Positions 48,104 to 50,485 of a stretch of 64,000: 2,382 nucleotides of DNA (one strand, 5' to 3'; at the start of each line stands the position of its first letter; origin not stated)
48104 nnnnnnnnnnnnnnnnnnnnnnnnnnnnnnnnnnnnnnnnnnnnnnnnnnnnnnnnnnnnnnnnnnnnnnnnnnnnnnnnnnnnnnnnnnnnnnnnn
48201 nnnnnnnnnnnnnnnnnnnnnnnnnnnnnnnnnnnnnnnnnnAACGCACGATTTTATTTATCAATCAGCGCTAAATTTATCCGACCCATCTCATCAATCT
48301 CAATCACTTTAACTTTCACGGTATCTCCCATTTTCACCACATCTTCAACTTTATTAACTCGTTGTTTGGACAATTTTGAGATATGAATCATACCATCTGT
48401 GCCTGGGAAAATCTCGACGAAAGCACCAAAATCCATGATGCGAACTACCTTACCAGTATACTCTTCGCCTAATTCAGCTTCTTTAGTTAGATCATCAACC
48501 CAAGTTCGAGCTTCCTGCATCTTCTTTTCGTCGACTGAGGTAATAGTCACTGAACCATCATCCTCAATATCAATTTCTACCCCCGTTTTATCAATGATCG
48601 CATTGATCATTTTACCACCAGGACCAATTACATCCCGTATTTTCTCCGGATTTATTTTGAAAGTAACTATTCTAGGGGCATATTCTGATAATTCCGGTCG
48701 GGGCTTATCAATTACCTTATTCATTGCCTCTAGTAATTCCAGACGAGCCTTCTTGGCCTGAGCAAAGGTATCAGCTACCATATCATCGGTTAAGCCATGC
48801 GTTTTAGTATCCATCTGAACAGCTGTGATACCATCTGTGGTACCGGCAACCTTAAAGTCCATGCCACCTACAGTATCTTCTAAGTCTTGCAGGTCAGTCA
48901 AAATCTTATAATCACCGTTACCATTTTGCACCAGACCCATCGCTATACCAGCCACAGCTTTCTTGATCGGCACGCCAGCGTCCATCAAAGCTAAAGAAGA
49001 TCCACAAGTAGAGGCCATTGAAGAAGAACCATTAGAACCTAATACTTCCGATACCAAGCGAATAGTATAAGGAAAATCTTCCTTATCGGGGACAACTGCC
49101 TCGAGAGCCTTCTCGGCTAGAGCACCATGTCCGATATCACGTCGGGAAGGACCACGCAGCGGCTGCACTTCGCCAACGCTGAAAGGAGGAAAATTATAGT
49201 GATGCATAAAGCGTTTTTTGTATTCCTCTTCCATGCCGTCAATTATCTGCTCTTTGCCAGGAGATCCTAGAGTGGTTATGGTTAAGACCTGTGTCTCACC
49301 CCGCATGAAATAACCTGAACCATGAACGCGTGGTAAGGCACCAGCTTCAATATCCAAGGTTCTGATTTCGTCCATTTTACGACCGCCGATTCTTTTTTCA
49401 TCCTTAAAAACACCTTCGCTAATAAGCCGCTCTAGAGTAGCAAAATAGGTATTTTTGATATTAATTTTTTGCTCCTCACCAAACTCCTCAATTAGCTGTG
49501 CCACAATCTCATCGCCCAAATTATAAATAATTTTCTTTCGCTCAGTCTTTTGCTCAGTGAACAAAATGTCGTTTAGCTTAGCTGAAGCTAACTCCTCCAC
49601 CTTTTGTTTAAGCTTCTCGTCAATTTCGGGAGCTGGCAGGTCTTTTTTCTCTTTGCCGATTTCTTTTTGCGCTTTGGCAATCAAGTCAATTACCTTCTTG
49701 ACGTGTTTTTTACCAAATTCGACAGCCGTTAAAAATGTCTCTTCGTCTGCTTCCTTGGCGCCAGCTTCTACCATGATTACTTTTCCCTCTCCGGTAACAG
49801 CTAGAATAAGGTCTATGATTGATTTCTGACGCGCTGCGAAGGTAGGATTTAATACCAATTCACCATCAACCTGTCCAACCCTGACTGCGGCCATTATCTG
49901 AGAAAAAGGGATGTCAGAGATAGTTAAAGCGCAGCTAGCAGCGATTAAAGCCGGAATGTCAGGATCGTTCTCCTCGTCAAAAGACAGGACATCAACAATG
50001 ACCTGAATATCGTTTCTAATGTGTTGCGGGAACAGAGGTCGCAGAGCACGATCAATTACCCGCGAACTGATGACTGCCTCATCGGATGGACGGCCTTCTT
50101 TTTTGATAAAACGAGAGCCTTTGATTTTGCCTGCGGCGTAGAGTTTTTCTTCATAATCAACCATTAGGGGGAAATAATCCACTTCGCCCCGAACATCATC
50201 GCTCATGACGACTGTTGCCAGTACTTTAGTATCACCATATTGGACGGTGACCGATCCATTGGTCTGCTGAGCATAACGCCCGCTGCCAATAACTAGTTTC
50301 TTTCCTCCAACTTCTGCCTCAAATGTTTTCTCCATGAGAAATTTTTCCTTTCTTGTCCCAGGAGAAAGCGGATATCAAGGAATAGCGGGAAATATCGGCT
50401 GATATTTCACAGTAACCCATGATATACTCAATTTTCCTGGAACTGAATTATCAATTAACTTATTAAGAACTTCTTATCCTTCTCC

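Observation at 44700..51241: Tight minus-strand operon rpsO - NYN RNase-like gene - pnp - two paralogous large membrane-anchored proteins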

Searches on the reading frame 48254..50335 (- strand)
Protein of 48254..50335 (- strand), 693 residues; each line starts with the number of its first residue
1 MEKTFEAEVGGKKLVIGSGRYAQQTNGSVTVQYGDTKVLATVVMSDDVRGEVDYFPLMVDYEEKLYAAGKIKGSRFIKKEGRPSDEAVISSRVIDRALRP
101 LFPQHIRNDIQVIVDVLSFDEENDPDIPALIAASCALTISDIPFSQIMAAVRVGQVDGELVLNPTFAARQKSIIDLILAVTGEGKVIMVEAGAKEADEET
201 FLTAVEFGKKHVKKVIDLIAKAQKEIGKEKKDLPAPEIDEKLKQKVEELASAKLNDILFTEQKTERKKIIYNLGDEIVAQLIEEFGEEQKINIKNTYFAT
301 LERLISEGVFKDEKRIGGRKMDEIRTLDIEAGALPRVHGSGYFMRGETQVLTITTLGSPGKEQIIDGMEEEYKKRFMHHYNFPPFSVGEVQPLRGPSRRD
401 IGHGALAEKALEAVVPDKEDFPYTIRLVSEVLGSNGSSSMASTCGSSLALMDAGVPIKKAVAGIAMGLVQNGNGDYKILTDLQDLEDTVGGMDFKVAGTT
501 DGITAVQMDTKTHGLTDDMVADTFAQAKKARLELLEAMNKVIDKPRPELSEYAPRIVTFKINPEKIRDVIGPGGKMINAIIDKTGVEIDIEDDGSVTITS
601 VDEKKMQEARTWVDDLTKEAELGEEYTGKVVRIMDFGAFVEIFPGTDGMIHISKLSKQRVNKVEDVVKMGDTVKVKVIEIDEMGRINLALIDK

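Call 3: search_protein_families(library=pfam, proteins=[window:48254-50335:-], max_evalue=0.1)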
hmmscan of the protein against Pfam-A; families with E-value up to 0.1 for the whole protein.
window:48254-50335:- (693 aa): 8 families
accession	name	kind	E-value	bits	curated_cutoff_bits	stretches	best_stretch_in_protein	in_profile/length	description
PF01138.27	RNase_PH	-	1.7e-54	184.2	25.5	2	13-143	4-130/130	3' exoribonuclease family, domain 1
PF00575.29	S1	-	7e-20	71.6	22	1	620-689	2-72/74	S1 RNA binding domain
PF03725.20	RNase_PH_C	-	2.1e-14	53.6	20.8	2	147-210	2-66/67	3' exoribonuclease family, domain 2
PF00013.35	KH_1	-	1.8e-11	44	21.5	1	557-613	2-64/66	KH domain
PF03726.19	PNPase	-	2.8e-07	31.3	24.6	1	241-320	1-81/81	Polyribonucleotide nucleotidyltransferase, RNA binding domain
PF22675.2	KH-I_KHDC4-BBP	-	0.001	19.3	30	1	567-607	9-49/76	KHDC4/BBP-like, KH-domain type I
PF24685.1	OB_RRP5_4th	-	0.002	18.5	31.5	1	629-683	16-74/92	RRP5 OB-fold domain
PF23459.1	S1_RRP5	-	0.036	15.1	27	0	623-683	4-64/72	RRP5 S1 domain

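Call 4: search_protein_families(library=ncbifam, proteins=[window:48254-50335:-], max_evalue=0.1)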
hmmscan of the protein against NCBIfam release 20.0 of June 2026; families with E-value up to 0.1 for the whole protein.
window:48254-50335:- (693 aa): 38 families (the best 25 are shown)
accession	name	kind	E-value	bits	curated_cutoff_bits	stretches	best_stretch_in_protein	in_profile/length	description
NF008805.1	PRK11824.1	equivalog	8.7e-280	929.9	471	1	5-690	2-680/683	polyribonucleotide nucleotidyltransferase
TIGR03591.1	polynuc_phos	equivalog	3e-279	928.2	525.05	1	9-689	2-685/689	polyribonucleotide nucleotidyltransferase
TIGR02696.1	pppGpp_PNP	exception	3.2e-191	637.4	1106.75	1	9-689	14-719/720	guanosine pentaphosphate synthetase I/polyribonucleotide nucleotidyltransferase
TIGR02065.1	ECX1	equivalog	8.5e-41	139.8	318.7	2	310-536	4-220/230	exosome complex exonuclease Rrp41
NF005208.0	PRK06676.1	equivalog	7.7e-23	81.1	368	1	614-689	270-346/391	30S ribosomal protein S1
NF010379.0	PRK13806.1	equivalog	1.4e-21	76.7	648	1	588-690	260-362/491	30S ribosomal protein S1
NF000907.0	PRK00087.1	equivalog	2.1e-21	75.8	624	1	615-688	556-630/671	bifunctional 4-hydroxy-3-methylbut-2-enyl diphosphate reductase/30S ribosomal protein S1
NF006363.0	PRK08582.1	equivalog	1.5e-16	60.9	171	1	621-690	4-73/140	S1 domain-containing RNA-binding protein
NF004952.0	PRK06299.1-2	equivalog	2.5e-16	59.1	524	1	614-690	210-286/580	30S ribosomal protein S1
NF005973.0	PRK08059.1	equivalog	2.9e-16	59.7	148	1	619-689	4-75/123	S1 domain-containing post-transcriptional regulator GSP13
NF004953.0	PRK06299.1-3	equivalog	9.6e-16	57.2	720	1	606-682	283-359/580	30S ribosomal protein S1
NF040579.1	S1_dom_CvfD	subfamily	2.8e-15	56.6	117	1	621-689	2-71/113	CvfD/Ygs/GSP13 family RNA-binding post-transcriptional regulator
NF004473.0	PRK05807.1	equivalog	1.2e-14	54.9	178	1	622-690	5-72/136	S1 domain-containing RNA-binding protein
NF005911.0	PRK07899.1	equivalog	6.3e-14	51.5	691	1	604-690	277-362/486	30S ribosomal protein S1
TIGR01966.1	RNasePH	equivalog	6.8e-14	51.7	141.5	2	20-218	18-230/236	ribonuclease PH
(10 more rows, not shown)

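Call 12: find_related_loci(query=window:48254-50335:-, collection=genome_contigs, flank=8000)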
Query window:48254-50335:- (693 aa) in genome_contigs; peptide patterns used: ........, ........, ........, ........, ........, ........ (x = any residue, [..] = any of these).
141 stretches matched a pattern; 59 encode a relative of the query (tblastn E <= 1e-3); 59 distinct loci.
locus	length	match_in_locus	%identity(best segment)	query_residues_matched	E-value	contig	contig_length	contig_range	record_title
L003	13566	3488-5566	88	1-693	0e+0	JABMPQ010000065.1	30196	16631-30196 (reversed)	MAG: Parcubacteria group bacterium isolate bin.624 k141_5909958, whole genome shotgun sequence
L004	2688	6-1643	89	148-693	0e+0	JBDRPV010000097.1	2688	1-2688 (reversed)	MAG: Parcubacteria group bacterium isolate MEGAHIT-group-2.138 k141_1369672, whole genome shotgun sequence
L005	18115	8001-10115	57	3-689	0e+0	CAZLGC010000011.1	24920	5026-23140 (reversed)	MAG TPA_asm: uncultured Candidatus Saccharibacteria bacterium isolate binchicken_co334_89 genome assembly, contig: NODE_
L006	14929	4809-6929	55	3-689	0e+0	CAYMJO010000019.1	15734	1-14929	MAG TPA_asm: uncultured Candidatus Saccharibacteria bacterium isolate SRP011637_co1_133 genome assembly, contig: NODE_12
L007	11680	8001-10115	55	5-690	0e+0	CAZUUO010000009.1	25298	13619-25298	MAG TPA_asm: uncultured Gammaproteobacteria bacterium isolate SRP278252_co1_102 genome assembly, contig: NODE_3190_lengt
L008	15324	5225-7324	56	3-690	0e+0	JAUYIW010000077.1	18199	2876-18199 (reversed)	MAG: Candidatus Uhrbacteria bacterium isolate C24_metabat.bin.112 C24_k141_696584, whole genome shotgun sequence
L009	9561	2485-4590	55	2-690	0e+0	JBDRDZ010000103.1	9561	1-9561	MAG: Patescibacteria group bacterium isolate MEGAHIT-group-1.29 k141_758114, whole genome shotgun sequence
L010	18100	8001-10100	56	3-690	0e+0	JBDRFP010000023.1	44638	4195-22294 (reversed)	MAG: bacterium isolate MEGAHIT-group-1.379 k141_11939929, whole genome shotgun sequence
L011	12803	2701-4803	58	2-690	0e+0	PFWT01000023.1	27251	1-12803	MAG: Candidatus Uhrbacteria bacterium CG_4_9_14_3_um_filter_41_35 CG_4_9_14_3_um_filter_150_scaffold_1233_c, whole genom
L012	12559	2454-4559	56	3-690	0e+0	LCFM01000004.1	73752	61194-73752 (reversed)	MAG: Parcubacteria group bacterium GW2011_GWA2_43_13 UV70_C0004, whole genome shotgun sequence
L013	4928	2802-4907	54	2-690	0e+0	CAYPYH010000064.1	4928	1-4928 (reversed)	MAG TPA_asm: uncultured Gammaproteobacteria bacterium isolate SRP302895_co1_182 genome assembly, contig: NODE_37250_leng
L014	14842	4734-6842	53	1-690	0e+0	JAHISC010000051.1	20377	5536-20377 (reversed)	MAG: Patescibacteria group bacterium isolate MM_PC_MetaG.mb.155 MM_PC_MetaG.mb.155_k141_570541, whole genome shotgun seq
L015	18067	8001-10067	54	2-689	0e+0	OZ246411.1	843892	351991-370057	MAG: uncultured Candidatus Saccharibacteria bacterium isolate SRP242652_co1_90 genome assembly, chromosome: 1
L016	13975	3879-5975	53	3-690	0e+0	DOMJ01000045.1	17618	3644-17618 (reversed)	MAG TPA_asm: Candidatus Uhrbacteria bacterium isolate UBA11717 contig_4078, whole genome shotgun sequence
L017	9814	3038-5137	52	3-690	0e+0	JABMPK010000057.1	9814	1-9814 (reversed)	MAG: Candidatus Uhrbacteria bacterium isolate bin.195 k141_3920451, whole genome shotgun sequence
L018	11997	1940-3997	51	5-689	0e+0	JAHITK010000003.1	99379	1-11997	MAG: Patescibacteria group bacterium isolate MM_PC_MetaG.mb.211 MM_PC_MetaG.mb.211_k141_105051, whole genome shotgun seq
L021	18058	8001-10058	51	5-689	0e+0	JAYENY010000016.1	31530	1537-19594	MAG: Patescibacteria group bacterium isolate MAG043 MAG043_16, whole genome shotgun sequence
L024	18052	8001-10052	49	8-690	0e+0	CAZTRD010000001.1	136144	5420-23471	MAG TPA_asm: uncultured Candidatus Saccharibacteria bacterium isolate SRP178699_co1_515 genome assembly, contig: NODE_48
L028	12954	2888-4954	50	3-690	0e+0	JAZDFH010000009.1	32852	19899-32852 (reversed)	MAG: bacterium isolate MEGAHIT-group-0.198 k141_4298363, whole genome shotgun sequence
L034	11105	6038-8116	49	2-690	0e+0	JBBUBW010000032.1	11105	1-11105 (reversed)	MAG: Patescibacteria group bacterium isolate H43-bin006_1 H43_bin006_1_000000000032, whole genome shotgun sequence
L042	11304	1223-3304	47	2-690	0e+0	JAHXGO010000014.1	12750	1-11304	MAG: Candidatus Liptonbacteria bacterium isolate Unc5 Unc5_contig_14, whole genome shotgun sequence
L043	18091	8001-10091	48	3-690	0e+0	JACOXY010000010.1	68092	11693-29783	MAG: Candidatus Liptonbacteria bacterium isolate NC_groundwater_165_Ag_S-0.1um_43_15 S4_GD2017_2_S1_scaffold_191, whole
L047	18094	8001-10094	48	2-690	0e+0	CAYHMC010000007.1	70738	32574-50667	MAG TPA_asm: uncultured Candidatus Saccharibacteria bacterium isolate ERP119705_co13_620 genome assembly, contig: NODE_4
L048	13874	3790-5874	48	5-690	0e+0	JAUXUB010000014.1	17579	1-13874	MAG: bacterium isolate C13_metabat.bin.52 C13_k141_308483, whole genome shotgun sequence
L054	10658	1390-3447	45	11-693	4e-176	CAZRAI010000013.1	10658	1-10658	MAG TPA_asm: uncultured Candidatus Saccharibacteria bacterium isolate binchicken_co6_491 genome assembly, contig: NODE_7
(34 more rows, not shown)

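Call 36: search_protein_families(library=pfam, proteins=[L008:7456-8676:+, L016:6119-7132:+, L012:4705-6309:+, L018:4128-6626:+, L021:10098-13118:+, L054:3456-6869:+, L047:10308-11348:+, L034:8134-9105:+, L042:3367-4932:+, L028:5124-6452:+], max_evalue=0.01)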
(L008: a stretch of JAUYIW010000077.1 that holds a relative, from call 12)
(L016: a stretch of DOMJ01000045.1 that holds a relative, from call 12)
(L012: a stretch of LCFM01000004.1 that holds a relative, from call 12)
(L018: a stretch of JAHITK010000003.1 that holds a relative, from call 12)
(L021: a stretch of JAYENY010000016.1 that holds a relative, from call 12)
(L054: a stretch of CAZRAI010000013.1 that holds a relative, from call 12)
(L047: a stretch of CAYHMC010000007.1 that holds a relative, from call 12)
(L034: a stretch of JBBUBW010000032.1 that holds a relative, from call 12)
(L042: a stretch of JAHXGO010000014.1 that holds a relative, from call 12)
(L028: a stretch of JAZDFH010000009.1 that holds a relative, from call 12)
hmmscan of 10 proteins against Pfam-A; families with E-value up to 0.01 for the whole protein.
L008:7456-8676:+ (406 aa): 0 families

L016:6119-7132:+ (337 aa): 0 families

L012:4705-6309:+ (534 aa): 0 families

L018:4128-6626:+ (832 aa): 0 families

L021:10098-13118:+ (1006 aa): 1 family
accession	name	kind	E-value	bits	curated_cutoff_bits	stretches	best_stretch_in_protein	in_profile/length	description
PF01510.30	Amidase_2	-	5.3e-21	75.7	26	1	868-994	4-129/131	N-acetylmuramoyl-L-alanine amidase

L054:3456-6869:+ (1137 aa): 0 families

L047:10308-11348:+ (346 aa): 0 families

L034:8134-9105:+ (323 aa): 0 families

L042:3367-4932:+ (521 aa): 0 families

L028:5124-6452:+ (442 aa): 0 families

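Call 69: search_protein_families(library=pfam, proteins=[L018:6635-7012:+, L024:12570-12944:+, L048:7544-7918:+, L011:6900-7274:+, L054:6873-7214:+, L005:11839-14601:+, L043:11458-11805:+, L009:5991-6329:+], max_evalue=0.01)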
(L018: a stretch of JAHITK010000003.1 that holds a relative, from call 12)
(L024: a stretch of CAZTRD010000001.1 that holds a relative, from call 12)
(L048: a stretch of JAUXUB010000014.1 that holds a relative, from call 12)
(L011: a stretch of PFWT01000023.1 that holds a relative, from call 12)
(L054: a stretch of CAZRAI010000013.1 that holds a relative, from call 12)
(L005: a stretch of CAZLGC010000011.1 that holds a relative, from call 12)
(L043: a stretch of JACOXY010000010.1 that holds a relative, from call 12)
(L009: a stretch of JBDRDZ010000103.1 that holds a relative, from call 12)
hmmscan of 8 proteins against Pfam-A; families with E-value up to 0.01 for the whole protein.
L018:6635-7012:+ (125 aa): 2 families
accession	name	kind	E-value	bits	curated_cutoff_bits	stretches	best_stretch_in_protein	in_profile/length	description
PF01258.23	zf-dskA_traR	-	4.7e-10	39.7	24.9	1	92-121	1-30/36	Prokaryotic dksA/traR C4-type zinc finger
PF08855.15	DUF1825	-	0.0071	16.7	25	0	91-113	27-49/103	Domain of unknown function (DUF1825)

L024:12570-12944:+ (124 aa): 1 family
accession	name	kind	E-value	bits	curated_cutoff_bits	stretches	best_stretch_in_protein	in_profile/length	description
PF01258.23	zf-dskA_traR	-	3.7e-09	36.9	24.9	1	92-123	1-32/36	Prokaryotic dksA/traR C4-type zinc finger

L048:7544-7918:+ (124 aa): 0 families

L011:6900-7274:+ (124 aa): 1 family
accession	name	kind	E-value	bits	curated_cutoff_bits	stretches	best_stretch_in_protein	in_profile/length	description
PF01258.23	zf-dskA_traR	-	1.9e-08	34.6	24.9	1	87-118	1-32/36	Prokaryotic dksA/traR C4-type zinc finger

L054:6873-7214:+ (113 aa): 1 family
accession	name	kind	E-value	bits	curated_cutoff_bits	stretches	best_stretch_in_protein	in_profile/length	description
PF01258.23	zf-dskA_traR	-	4.4e-10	39.8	24.9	1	77-110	1-34/36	Prokaryotic dksA/traR C4-type zinc finger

L005:11839-14601:+ (920 aa): 6 families
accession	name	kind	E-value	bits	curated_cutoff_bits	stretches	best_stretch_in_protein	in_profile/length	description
PF13307.12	Helicase_C_2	-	2.5e-42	145.2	25.3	1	742-899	4-169/170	Helicase C-terminal domain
PF00929.31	RNase_T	-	4.3e-29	102.6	24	1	10-156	1-159/164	Exonuclease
PF00270.35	DEAD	-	9.5e-09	35.6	26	1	267-316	13-64/167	DEAD/DEAH box helicase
PF06733.21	DEAD_2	-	9.3e-06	25.8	21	1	405-474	99-170/172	DEAD_2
PF00271.37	Helicase_C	-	0.0024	18.5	23.5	0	743-831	11-96/110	Helicase conserved C-terminal domain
PF21762.3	DEDDh_C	-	0.0034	18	27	1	89-155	109-179/188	DNA polymerase III subunit epsilon-like, C-terminal domain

L043:11458-11805:+ (115 aa): 1 family
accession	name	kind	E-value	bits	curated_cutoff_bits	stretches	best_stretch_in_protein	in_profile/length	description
PF01258.23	zf-dskA_traR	-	1.7e-05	25.2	24.9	1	80-110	1-31/36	Prokaryotic dksA/traR C4-type zinc finger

L009:5991-6329:+ (112 aa): 1 family
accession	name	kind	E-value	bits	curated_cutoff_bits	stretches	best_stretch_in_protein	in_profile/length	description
PF02081.20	TrpBP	-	0.0059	16.9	21.3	1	57-82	26-51/69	Tryptophan RNA-binding attenuator protein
